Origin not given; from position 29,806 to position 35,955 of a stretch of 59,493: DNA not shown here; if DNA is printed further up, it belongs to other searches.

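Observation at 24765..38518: A 13.7-kb co-directional cluster devoted to giant and anchored surface proteins, a candidate cell-surface or attachment system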

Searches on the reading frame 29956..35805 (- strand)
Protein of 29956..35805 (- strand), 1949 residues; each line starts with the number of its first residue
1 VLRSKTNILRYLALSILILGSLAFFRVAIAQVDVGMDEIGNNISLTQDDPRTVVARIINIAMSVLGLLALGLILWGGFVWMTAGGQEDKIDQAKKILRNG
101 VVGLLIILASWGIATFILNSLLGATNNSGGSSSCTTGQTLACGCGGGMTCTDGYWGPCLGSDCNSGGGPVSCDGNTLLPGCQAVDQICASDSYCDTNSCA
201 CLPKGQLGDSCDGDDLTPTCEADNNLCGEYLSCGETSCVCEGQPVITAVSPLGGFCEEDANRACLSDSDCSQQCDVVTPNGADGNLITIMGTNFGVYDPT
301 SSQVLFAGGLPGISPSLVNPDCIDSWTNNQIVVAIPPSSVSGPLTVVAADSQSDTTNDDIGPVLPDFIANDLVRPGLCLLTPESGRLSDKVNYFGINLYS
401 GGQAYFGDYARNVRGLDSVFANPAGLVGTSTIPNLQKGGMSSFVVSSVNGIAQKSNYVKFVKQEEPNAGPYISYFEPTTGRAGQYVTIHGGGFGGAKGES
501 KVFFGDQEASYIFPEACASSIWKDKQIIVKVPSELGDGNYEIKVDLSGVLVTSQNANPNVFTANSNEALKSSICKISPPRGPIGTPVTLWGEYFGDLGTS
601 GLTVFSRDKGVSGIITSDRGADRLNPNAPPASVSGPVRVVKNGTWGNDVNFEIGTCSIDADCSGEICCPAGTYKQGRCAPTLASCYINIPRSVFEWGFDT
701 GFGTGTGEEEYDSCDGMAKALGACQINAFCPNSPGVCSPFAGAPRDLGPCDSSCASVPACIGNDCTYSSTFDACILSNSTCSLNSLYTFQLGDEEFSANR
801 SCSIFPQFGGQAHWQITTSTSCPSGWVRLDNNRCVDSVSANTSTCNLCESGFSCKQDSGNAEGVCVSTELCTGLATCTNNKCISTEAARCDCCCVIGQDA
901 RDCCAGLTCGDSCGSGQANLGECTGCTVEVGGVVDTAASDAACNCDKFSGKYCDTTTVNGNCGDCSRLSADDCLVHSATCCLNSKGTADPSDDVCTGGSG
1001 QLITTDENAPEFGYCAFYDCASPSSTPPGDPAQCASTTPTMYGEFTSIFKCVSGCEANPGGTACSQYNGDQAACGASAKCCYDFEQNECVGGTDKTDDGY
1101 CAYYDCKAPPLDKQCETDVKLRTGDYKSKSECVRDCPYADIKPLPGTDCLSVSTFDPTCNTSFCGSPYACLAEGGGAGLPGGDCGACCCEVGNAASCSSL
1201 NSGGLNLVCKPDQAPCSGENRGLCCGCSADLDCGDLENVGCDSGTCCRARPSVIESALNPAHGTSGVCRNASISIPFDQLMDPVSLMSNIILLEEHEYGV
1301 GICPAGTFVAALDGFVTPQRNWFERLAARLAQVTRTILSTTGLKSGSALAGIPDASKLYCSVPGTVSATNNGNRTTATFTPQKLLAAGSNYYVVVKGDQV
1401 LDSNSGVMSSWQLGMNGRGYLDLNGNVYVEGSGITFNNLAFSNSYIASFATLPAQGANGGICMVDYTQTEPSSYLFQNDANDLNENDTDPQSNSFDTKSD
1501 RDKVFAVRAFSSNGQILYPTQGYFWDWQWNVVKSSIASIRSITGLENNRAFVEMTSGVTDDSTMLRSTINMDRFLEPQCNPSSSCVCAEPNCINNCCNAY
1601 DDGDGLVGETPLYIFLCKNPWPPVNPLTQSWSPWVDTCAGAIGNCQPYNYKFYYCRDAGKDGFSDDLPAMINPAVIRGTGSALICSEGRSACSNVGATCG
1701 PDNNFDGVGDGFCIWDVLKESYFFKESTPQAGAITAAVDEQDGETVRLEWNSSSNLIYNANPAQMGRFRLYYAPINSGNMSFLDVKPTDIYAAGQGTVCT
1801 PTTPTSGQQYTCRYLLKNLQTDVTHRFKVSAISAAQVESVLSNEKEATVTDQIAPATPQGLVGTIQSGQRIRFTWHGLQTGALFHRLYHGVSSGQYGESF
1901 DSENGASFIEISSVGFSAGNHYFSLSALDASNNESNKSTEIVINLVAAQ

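Call 4: search_protein_families(library=pfam, proteins=[window:29956-35805:-], max_evalue=0.1)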
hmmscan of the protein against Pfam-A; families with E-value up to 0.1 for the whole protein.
window:29956-35805:- (1949 aa): 3 families
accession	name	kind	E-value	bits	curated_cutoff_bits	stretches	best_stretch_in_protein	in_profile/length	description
PF01833.30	TIG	-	2.3e-15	56.8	20.9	2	470-561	1-82/84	IPT/TIG domain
PF18895.5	T4SS_pilin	-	1.5e-10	41.4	26.6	1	48-117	3-71/71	Type IV secretion system pilin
PF13205.12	Big_5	-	9e-08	33.2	23.6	1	1251-1294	5-46/105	Bacterial Ig-like domain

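Call 5: search_protein_families(library=ncbifam, proteins=[window:29956-35805:-], max_evalue=0.1)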
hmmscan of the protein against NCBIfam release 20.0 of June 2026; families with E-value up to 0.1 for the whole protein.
window:29956-35805:- (1949 aa): 1 family
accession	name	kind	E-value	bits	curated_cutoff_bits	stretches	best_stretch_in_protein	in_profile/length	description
NF045849.1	ICE_MMCAP2_0565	equivalog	2e-06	27.4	40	1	55-119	14-78/80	Mbov_0395 family pilin-like conjugal transfer protein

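Call 30: search_solved_structures(query=window:29956-35805:-, max_evalue=1)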
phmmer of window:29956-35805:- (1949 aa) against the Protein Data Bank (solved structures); distinct sequences matched with E-value up to 1: 6.
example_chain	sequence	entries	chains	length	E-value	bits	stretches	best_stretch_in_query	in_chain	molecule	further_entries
4cgt_A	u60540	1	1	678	8.1e-07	29.6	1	464-555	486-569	CYCLODEXTRIN GLYCOSYLTRANSFERASE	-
1cgt_A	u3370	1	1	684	8.2e-07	29.6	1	464-555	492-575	CYCLODEXTRIN GLYCOSYL-TRANSFERASE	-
1cgu_A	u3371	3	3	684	8.2e-07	29.6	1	464-555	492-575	CYCLODEXTRIN GLYCOSYL-TRANSFERASE | CYCLODEXTRIN GLYCOSYLTRANSFERASE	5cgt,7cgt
3cgt_A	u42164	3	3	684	8.2e-07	29.6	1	464-555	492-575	CYCLODEXTRIN GLYCOSYLTRANSFERASE | PROTEIN (CYCLODEXTRIN-GLYCOSYLTRANSFERASE)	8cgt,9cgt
1a47_A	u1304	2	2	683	0.00017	21.9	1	423-565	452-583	CYCLODEXTRIN GLYCOSYLTRANSFERASE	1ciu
3bmv_A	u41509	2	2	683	0.00017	21.9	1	423-565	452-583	Cyclomaltodextrin glucanotransferase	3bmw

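Call 92: search_protein_families(library=phrogs, proteins=[window:29956-35805:-], max_evalue=0.001)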
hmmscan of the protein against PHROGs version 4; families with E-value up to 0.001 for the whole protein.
window:29956-35805:- (1949 aa): 0 families

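Call 93: search_protein_families(library=padloc, proteins=[window:29956-35805:-], max_evalue=0.001)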
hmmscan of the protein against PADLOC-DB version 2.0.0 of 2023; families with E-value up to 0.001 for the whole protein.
window:29956-35805:- (1949 aa): 0 families
